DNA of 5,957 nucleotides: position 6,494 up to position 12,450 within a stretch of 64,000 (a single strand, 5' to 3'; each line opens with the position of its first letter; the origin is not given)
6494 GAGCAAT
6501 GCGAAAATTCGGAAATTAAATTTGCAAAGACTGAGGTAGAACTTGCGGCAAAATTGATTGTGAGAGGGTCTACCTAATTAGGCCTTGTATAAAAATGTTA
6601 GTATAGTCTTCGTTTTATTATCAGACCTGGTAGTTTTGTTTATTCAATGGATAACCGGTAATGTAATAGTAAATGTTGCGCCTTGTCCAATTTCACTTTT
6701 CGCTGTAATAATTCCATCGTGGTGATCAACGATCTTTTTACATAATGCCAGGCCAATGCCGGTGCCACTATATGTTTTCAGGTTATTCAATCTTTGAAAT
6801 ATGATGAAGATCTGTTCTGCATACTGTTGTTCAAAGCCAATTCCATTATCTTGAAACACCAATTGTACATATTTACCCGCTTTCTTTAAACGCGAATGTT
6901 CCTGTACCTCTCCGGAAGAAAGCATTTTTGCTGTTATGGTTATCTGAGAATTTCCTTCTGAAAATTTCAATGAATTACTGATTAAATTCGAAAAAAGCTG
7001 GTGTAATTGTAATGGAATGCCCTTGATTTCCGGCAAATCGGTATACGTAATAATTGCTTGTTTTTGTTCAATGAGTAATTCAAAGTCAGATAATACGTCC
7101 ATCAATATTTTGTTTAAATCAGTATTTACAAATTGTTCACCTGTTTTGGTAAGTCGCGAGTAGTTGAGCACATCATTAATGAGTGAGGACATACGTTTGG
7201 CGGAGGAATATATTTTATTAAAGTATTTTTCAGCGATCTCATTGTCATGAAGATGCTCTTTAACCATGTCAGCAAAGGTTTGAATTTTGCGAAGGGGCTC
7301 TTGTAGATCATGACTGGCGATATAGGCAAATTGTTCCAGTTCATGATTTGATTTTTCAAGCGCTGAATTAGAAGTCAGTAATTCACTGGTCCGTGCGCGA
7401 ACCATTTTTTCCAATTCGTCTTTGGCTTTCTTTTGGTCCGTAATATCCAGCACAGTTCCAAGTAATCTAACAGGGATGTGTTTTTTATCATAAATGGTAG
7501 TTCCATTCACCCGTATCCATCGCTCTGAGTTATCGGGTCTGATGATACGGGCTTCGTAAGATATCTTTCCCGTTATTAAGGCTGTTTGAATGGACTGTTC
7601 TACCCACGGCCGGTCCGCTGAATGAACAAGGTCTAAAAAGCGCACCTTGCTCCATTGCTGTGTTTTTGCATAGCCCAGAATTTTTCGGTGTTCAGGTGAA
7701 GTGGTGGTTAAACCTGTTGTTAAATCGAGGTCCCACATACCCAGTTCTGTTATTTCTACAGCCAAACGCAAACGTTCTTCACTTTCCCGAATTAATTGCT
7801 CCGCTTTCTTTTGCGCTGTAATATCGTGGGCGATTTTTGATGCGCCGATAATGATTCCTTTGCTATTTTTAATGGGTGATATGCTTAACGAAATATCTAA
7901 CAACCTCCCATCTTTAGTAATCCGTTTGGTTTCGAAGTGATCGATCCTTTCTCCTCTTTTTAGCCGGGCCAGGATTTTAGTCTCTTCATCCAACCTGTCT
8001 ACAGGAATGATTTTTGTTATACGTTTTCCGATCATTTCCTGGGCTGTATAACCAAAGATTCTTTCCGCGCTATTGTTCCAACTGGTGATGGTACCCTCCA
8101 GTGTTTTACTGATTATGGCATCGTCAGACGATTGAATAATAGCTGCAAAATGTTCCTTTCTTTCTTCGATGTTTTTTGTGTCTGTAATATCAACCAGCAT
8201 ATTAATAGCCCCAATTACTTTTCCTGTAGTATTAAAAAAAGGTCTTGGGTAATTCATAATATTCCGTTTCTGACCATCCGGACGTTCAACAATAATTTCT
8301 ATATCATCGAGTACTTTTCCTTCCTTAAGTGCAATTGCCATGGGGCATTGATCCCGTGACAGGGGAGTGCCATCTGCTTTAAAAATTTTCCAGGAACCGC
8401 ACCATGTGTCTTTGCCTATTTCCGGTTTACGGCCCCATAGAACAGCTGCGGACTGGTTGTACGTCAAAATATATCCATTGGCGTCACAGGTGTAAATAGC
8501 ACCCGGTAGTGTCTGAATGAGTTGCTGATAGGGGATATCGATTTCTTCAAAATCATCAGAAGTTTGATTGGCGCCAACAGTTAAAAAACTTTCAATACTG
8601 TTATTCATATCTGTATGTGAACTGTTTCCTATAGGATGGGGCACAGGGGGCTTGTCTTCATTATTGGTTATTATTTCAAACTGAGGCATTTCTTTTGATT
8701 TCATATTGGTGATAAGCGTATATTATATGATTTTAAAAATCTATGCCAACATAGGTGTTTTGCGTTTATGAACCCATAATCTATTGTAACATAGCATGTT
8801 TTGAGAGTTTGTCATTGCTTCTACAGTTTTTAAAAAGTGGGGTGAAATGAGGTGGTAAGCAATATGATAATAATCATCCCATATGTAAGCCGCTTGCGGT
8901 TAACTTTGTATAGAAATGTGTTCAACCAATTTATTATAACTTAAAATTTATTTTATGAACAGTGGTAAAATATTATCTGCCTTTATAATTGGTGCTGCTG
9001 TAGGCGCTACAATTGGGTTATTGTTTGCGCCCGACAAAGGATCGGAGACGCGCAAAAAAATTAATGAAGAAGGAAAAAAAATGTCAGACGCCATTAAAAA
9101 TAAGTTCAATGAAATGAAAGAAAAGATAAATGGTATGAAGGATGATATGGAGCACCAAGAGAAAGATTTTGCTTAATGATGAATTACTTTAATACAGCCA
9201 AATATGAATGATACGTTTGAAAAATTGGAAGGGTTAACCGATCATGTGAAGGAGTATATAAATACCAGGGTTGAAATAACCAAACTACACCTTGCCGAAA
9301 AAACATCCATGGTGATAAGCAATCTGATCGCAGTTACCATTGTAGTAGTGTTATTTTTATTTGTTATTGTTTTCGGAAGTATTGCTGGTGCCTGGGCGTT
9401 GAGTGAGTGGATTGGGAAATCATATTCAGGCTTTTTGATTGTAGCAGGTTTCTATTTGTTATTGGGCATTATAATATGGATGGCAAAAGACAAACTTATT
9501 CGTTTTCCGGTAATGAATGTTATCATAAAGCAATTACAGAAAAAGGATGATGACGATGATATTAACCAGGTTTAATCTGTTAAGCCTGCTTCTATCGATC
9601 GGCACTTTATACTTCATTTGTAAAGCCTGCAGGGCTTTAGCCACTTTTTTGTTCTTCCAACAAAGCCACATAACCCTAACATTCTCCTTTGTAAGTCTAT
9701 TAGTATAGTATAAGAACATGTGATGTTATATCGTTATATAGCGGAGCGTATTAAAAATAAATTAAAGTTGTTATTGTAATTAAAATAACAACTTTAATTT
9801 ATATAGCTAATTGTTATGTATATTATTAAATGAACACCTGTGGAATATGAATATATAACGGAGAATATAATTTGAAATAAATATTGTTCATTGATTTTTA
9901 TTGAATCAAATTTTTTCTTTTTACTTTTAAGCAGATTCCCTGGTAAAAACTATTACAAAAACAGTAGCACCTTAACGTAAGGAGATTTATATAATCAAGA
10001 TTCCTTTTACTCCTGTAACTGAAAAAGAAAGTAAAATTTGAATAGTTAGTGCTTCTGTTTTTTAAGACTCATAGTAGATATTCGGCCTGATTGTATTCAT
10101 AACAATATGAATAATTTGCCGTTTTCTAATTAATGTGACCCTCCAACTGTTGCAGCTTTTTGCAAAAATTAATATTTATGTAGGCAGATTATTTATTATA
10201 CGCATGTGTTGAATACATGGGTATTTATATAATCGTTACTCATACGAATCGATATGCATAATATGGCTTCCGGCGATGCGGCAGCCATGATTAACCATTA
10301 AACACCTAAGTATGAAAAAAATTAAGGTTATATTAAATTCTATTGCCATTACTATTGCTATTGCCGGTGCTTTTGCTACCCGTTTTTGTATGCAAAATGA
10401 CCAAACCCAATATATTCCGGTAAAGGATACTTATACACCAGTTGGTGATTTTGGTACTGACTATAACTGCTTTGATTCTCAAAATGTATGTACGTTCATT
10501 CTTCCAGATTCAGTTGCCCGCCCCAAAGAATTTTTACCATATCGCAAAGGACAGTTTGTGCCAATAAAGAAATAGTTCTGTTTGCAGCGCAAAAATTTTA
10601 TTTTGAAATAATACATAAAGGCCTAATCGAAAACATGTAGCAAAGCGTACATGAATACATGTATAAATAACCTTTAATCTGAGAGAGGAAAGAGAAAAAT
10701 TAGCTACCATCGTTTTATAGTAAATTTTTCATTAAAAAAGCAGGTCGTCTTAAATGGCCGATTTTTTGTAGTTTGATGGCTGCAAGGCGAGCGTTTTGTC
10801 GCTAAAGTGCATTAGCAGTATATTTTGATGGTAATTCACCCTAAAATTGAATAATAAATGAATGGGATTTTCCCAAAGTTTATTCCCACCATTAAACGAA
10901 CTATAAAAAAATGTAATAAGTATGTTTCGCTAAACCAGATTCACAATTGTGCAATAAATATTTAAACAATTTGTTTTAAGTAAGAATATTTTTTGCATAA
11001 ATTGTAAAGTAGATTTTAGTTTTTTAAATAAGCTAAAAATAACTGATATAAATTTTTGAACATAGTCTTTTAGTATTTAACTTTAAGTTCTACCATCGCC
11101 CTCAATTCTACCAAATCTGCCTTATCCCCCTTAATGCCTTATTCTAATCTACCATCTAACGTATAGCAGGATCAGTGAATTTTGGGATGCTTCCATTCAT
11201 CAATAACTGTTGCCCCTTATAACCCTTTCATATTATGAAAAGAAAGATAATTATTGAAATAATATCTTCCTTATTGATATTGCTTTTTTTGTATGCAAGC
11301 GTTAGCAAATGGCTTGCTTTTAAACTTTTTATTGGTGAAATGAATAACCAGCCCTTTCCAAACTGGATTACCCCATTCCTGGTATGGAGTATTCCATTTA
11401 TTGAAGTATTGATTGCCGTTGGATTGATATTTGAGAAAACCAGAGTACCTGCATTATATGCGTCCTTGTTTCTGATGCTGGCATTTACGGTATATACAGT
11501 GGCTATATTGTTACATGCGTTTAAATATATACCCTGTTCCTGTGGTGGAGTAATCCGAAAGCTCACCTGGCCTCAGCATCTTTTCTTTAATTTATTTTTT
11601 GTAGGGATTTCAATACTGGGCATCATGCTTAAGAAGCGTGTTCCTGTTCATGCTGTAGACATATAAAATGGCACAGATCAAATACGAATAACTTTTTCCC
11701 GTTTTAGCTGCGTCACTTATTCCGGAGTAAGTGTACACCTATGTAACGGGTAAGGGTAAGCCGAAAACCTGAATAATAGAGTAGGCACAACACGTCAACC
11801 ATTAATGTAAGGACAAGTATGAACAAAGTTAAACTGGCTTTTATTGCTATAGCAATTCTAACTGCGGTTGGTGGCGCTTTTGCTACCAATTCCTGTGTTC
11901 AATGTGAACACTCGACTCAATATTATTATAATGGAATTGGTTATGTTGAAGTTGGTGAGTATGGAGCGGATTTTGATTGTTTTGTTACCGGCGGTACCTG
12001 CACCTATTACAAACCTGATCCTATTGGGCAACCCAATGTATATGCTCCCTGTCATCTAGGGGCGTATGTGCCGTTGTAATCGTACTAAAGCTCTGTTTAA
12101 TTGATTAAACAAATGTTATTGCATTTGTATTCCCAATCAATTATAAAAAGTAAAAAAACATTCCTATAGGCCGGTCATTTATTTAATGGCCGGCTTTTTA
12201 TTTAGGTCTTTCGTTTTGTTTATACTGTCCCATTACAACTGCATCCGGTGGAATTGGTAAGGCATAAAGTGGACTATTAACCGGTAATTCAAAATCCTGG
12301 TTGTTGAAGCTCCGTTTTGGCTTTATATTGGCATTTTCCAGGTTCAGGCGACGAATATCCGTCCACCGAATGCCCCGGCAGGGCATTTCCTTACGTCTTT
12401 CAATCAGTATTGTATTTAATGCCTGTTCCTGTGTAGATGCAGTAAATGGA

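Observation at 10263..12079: Two paralogous secreted Cys microproteins bracketing a MauE/DoxX gene: candidate disulfide-peptide maturation system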

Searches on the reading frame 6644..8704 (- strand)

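Call 42: search_protein_families(library=pfam, proteins=[window:6644-8704:-], max_evalue=0.001)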
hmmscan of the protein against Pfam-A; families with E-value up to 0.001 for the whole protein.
window:6644-8704:- (686 aa): 8 families
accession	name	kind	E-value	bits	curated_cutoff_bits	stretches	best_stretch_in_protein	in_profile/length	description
PF13426.13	PAS_9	-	8.8e-33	113.1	27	2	195-297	2-103/103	PAS domain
PF00989.32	PAS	-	2.6e-30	105.2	22.6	2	184-295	1-113/113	PAS fold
PF08448.16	PAS_4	-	3.7e-26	91.9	23.1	2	192-299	3-109/110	PAS fold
PF08447.18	PAS_3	-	7.1e-26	90.7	25.6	2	334-418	3-89/89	PAS fold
PF02518.31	HATPase_c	-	4.9e-22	78.9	26.4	1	564-684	3-109/111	Histidine kinase-, DNA gyrase B-, and HSP90-like ATPase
PF00512.31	HisKA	-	1.3e-14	54.4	26.9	1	456-519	2-64/66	His Kinase A (phospho-acceptor) domain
PF13188.13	PAS_8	-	1.9e-13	50.2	21.8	1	184-240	1-54/65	PAS domain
PF24820.1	Diguanyl_cycl_sensor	-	4e-06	27.2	28.1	0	190-286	2-104/109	Diguanylate cyclase-like sensor domain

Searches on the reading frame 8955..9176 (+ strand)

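Call 42: search_protein_families(library=pfam, proteins=[window:8955-9176:+], max_evalue=0.001)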
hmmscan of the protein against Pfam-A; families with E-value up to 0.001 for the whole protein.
window:8955-9176:+ (73 aa): 1 family
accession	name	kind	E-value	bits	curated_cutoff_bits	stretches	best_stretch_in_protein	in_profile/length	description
PF12732.12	YtxH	-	6.6e-19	68.6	37.5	1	8-68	2-62/71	YtxH-like protein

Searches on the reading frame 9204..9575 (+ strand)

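Call 42: search_protein_families(library=pfam, proteins=[window:9204-9575:+], max_evalue=0.001)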
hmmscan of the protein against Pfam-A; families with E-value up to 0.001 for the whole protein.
window:9204-9575:+ (123 aa): 1 family
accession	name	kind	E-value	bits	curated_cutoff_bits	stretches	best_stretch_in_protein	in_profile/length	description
PF07332.16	Phage_holin_3_6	-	6.6e-12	46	28.4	1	8-98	4-94/116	Putative Actinobacterial Holin-X, holin superfamily III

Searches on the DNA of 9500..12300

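Call 57: search_rna_families(source=window, start=9500, end=12300, threshold=evalue, max_evalue=10, show_alignments=3)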
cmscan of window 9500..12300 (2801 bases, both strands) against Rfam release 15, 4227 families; matches with E-value up to 10: 13.
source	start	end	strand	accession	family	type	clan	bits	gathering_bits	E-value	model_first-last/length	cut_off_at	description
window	11751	11787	+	RF02914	DUF805b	Cis-reg;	CL00115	42.7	35.6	3.7e-10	1-35/35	no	DUF805b RNA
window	12101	12207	+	RF00558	L20_leader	Cis-reg; leader;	-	24.1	58.7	0.092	1-127/127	no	Ribosomal protein L20 leader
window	12109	12200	+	RF01775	RsaOG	Gene; sRNA;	-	23.2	50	1.3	1-147/147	no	RNA S.aureus Orsay G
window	12110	12203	+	RF00378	Qrr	Gene; sRNA;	-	20.2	50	1.7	1-108/108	no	Qrr RNA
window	10090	10203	+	RF04246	MIR169_8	Gene; miRNA;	CL00098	20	107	2.1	1-137/137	no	MIR169_8 microRNA precursor family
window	11202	11308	-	RF03000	LOOT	Gene; sRNA;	-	18.6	46.4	1.9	1-121/121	no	LOOT RNA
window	11821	12032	+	RF01992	VIS1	Gene; lncRNA;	-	18.3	100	6.3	1-202/202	no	Viral integration site 1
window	10279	10366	+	RF01160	sn2841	Gene; snRNA; snoRNA; CD-box;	-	17.2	45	5.2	1-72/72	no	Small nucleolar RNA sn2841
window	9761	9798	-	RF04099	MIR837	Gene; miRNA;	-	17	117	7.9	1-122/122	no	MIR837 microRNA precursor family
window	11863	11977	+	RF00513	Trp_leader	Cis-reg; leader;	-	16.4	41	7.4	1-100/100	no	Tryptophan operon leader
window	12113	12193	+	RF00628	RgsA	Gene; sRNA;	-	16.3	88.4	0.52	1-194/194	no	RgsA sRNA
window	12095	12283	+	RF01407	STnc560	Gene; sRNA;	-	14.8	55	5.6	1-214/214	no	STnc560 Hfq binding RNA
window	10944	10991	-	RF02610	BSR0709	Gene; sRNA;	-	13.2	382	1.4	1-318/318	no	Brucella sRNA 0709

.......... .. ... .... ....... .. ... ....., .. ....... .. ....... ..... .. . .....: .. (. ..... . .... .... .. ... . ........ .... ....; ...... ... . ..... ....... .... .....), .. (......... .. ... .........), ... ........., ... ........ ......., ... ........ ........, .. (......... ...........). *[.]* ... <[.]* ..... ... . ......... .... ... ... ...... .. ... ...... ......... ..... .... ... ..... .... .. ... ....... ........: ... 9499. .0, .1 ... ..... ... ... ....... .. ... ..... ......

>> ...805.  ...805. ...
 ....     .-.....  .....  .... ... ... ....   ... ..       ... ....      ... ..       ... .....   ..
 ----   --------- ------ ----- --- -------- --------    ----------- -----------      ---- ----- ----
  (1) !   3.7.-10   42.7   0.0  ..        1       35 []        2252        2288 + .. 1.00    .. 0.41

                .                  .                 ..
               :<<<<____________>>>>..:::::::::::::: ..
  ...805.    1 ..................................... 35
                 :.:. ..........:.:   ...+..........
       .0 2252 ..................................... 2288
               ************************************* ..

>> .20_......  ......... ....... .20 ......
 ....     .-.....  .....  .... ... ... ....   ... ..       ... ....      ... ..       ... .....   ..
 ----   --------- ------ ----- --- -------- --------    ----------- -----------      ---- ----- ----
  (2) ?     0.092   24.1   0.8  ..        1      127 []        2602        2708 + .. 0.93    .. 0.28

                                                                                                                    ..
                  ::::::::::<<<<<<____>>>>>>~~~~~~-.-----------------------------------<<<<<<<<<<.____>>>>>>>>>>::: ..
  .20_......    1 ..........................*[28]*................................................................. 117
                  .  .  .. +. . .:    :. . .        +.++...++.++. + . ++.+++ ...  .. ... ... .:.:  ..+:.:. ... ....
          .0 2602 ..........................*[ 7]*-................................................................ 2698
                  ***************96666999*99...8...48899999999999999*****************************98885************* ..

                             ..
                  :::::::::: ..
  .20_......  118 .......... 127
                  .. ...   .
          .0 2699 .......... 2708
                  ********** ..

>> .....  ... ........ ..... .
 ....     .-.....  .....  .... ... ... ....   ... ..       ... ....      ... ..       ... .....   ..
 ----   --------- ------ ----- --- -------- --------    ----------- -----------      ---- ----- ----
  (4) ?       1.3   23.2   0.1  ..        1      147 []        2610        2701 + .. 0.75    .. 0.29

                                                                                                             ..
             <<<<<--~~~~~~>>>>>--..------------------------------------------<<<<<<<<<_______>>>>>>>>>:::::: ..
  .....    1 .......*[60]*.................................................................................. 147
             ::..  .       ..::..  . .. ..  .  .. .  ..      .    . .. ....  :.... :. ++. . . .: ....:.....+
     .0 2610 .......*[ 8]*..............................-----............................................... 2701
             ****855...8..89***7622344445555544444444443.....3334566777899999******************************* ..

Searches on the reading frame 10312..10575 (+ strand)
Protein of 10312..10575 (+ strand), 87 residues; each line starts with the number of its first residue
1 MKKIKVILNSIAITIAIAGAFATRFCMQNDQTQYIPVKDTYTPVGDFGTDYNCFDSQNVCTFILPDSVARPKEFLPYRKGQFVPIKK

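Call 3: search_protein_families(library=pfam, proteins=[window:10312-10575:+], max_evalue=1)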
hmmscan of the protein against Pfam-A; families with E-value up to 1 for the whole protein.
window:10312-10575:+ (87 aa): 2 families
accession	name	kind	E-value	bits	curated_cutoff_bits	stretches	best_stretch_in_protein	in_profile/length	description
PF20130.4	DUF6520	-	2e-10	41.3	25.4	1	1-63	1-63/83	Family of unknown function (DUF6520)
PF16341.10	DUF4971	-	0.097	12.9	31.3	1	2-56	3-50/141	Domain of unknown function (DUF4971)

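Call 4: search_protein_families(library=ncbifam, proteins=[window:10312-10575:+], max_evalue=1)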
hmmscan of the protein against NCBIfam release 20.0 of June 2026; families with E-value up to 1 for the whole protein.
window:10312-10575:+ (87 aa): 3 families
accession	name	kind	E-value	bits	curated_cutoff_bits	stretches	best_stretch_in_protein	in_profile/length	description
NF040509.1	Lacto_palin_RPT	domain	0.0043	17.2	24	1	28-44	16-32/40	translation of Lactobacillus palindromic repeat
TIGR01655.1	yxeA_fam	subfamily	0.089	13.4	29.65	1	1-45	1-45/114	YxeA family protein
TIGR04429.1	Phr_nterm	subfamily_domain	0.28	11.7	25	1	1-14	1-14/28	Phr family secreted Rap phosphatase inhibitor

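Call 12: find_homologous_proteins(query=window:10312-10575:+, max_evalue=0.001)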
Query window:10312-10575:+ (87 aa): 36 proteins with E <= 0.001 among 36 candidates.
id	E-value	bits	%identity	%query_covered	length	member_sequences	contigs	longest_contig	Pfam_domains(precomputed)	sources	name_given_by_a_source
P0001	9.7e-52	190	99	100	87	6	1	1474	PF20130.5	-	-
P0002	2.8e-51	189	98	100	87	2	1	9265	PF20130.5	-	-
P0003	4.0e-48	179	93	100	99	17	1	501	PF20130.5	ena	-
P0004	5.4e-47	175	90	100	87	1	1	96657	PF20130.5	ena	-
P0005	2.9e-43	163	84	100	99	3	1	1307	PF20130.5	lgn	-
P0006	1.4e-42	161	83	100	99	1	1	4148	PF20130.5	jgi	jgi:hypothetical protein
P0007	5.4e-42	159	84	100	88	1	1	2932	PF20130.5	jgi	jgi:hypothetical protein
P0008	7.5e-42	159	83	100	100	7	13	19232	PF20130.5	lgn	-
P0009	1.3e-41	158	83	100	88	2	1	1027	PF20130.5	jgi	jgi:hypothetical protein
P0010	1.7e-41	158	83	100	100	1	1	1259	PF20130.5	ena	-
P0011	1.0e-39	152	76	99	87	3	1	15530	PF20130.5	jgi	jgi:hypothetical protein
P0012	4.0e-38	147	77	100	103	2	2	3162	PF20130.5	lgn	-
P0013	6.9e-38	146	78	100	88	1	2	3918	PF20130.5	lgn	-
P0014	1.3e-37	145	77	99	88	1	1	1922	PF20130.5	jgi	jgi:hypothetical protein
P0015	4.6e-37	143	75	100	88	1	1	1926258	PF20130.5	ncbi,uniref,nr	ncbi:hypothetical protein FAM09_01685 [Niastella caeni]|uniref:Uncharacterized protein n=1 Tax=Niast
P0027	1.5e-34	135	69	100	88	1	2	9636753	PF20130.5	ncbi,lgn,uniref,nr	ncbi:DUF6520 family protein [Niastella sp. OAS944]|uniref:DUF6520 family protein n=1 Tax=Niastella s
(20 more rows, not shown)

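Call 25: search_protein_representatives(alignment_id=A1)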
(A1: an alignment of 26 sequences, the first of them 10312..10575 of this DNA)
Query: 26 sequences, 87 profile positions. Proteins with E-value up to 0.001 (for the whole library): 177; up to 1e-10: 99; up to 1e-30: 0. The best 150 are listed.
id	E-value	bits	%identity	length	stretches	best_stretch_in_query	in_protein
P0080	1.7e-30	120.9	-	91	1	1-86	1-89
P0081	7.6e-30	118.8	-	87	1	1-86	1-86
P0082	1.5e-27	111.4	-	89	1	1-86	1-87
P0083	3.4e-27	110.3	-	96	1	1-86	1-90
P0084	2.2e-26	107.7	-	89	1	1-86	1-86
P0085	1.4e-25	105.1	-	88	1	1-86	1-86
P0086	2.4e-25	104.4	-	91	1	1-85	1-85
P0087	5.6e-25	103.2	-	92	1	1-84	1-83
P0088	1.3e-24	102.0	-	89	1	1-86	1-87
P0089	3.1e-24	100.8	-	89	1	3-86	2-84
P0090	5.3e-24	100.0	-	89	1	1-86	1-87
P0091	1.3e-23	98.8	-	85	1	1-85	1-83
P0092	8.5e-23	96.2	-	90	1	1-86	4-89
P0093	2.2e-22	94.9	-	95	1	1-86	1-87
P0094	5.8e-22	93.5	-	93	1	1-85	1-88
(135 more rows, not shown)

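Call 51: find_encoding_contigs(protein=P0015, flank=9000, max_places=2)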
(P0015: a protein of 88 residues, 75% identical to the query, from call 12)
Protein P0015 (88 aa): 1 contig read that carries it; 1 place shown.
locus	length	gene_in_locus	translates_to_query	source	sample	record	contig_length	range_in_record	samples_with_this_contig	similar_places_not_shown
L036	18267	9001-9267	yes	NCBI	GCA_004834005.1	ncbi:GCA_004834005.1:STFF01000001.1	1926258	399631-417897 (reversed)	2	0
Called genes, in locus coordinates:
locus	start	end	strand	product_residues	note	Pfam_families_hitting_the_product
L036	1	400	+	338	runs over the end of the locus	PF00356:LacI, PF00532:Peripla_BP_1, PF13407:Peripla_BP_4, PF13377:Peripla_BP_3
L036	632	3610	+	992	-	PF13620:CarboxypepD_reg, PF13715:CarbopepD_reg_2, PF07715:Plug, PF00593:TonB_dep_Rec_b-barrel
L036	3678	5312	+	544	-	PF14322:SusD-like_3, PF12771:SusD-like_2 (faint), PF07980:SusD_RagB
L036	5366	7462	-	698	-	PF08448:PAS_4 (weak), PF00989:PAS, PF08448:PAS_4, PF08447:PAS_3, PF13426:PAS_9, PF08447:PAS_3, PF00512:HisKA, PF02518:HATPase_c, +4 more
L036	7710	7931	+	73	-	-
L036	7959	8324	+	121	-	PF07332:Phage_holin_3_6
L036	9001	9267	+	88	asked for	PF20130:DUF6520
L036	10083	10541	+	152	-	PF07291:MauE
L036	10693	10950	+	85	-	PF20130:DUF6520 (weak)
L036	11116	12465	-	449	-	PF14322:SusD-like_3, PF07980:SusD_RagB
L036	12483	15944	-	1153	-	PF13620:CarboxypepD_reg, PF13715:CarbopepD_reg_2, PF07715:Plug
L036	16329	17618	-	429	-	PF04773:FecR, PF16344:FecR_C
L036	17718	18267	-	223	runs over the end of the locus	PF04542:Sigma70_r2, PF08281:Sigma70_r4_2, PF04545:Sigma70_r4 (weak)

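Call 52: find_encoding_contigs(protein=P0027, flank=9000, max_places=2)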
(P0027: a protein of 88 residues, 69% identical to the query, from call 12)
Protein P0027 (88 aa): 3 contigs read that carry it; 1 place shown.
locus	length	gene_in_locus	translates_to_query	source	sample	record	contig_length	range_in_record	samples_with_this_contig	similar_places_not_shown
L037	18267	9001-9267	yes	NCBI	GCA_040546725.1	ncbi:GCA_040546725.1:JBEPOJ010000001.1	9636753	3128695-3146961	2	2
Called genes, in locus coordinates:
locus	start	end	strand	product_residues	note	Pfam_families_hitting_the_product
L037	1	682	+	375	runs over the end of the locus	PF03781:FGE-sulfatase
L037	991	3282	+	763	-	PF17678:Glyco_hydro_92N, PF07971:Glyco_hydro_92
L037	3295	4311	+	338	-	PF00356:LacI, PF00532:Peripla_BP_1, PF13407:Peripla_BP_4, PF13377:Peripla_BP_3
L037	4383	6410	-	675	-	PF08448:PAS_4, PF13426:PAS_9, PF00989:PAS, PF08448:PAS_4, PF13426:PAS_9, PF00989:PAS, PF08447:PAS_3, PF00512:HisKA, +6 more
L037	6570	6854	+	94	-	PF12732:YtxH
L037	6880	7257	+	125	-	PF07332:Phage_holin_3_6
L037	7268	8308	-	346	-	PF00072:Response_reg, PF00027:cNMP_binding, PF13545:HTH_Crp_2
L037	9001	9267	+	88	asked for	PF20130:DUF6520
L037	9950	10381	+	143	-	PF07291:MauE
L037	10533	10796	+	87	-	-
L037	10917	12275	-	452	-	PF14322:SusD-like_3, PF07980:SusD_RagB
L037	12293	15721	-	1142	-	PF13620:CarboxypepD_reg, PF13715:CarbopepD_reg_2, PF07715:Plug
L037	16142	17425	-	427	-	PF04773:FecR, PF16344:FecR_C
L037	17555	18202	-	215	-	PF04542:Sigma70_r2, PF08281:Sigma70_r4_2, PF04545:Sigma70_r4 (weak)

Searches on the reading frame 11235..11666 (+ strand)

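Call 3: search_protein_families(library=pfam, proteins=[window:11235-11666:+], max_evalue=1)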
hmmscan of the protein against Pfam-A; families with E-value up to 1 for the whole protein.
window:11235-11666:+ (143 aa): 5 families
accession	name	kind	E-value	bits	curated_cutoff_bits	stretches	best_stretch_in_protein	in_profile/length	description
PF07291.16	MauE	-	6.2e-32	111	27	1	4-131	2-127/128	Methylamine utilisation protein MauE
PF07681.17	DoxX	-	0.0013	19.8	23.6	1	13-84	8-80/85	DoxX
PF13564.11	DoxX_2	-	0.019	15.5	26.3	1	9-94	1-81/103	DoxX-like family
PF17255.8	EbsA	-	0.024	15.4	25.9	1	49-94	17-60/133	EbsA-like protein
PF13781.11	DoxX_3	-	0.028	15.4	25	1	40-96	28-88/102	DoxX-like family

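Call 4: search_protein_families(library=ncbifam, proteins=[window:11235-11666:+], max_evalue=1)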
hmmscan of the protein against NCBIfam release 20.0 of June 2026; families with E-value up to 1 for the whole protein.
window:11235-11666:+ (143 aa): 1 family
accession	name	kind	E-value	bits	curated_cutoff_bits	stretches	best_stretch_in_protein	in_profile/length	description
NF045576.1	BT_3928_fam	equivalog_domain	0.37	9.8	250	1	41-135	42-135/358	BT_3928 family protein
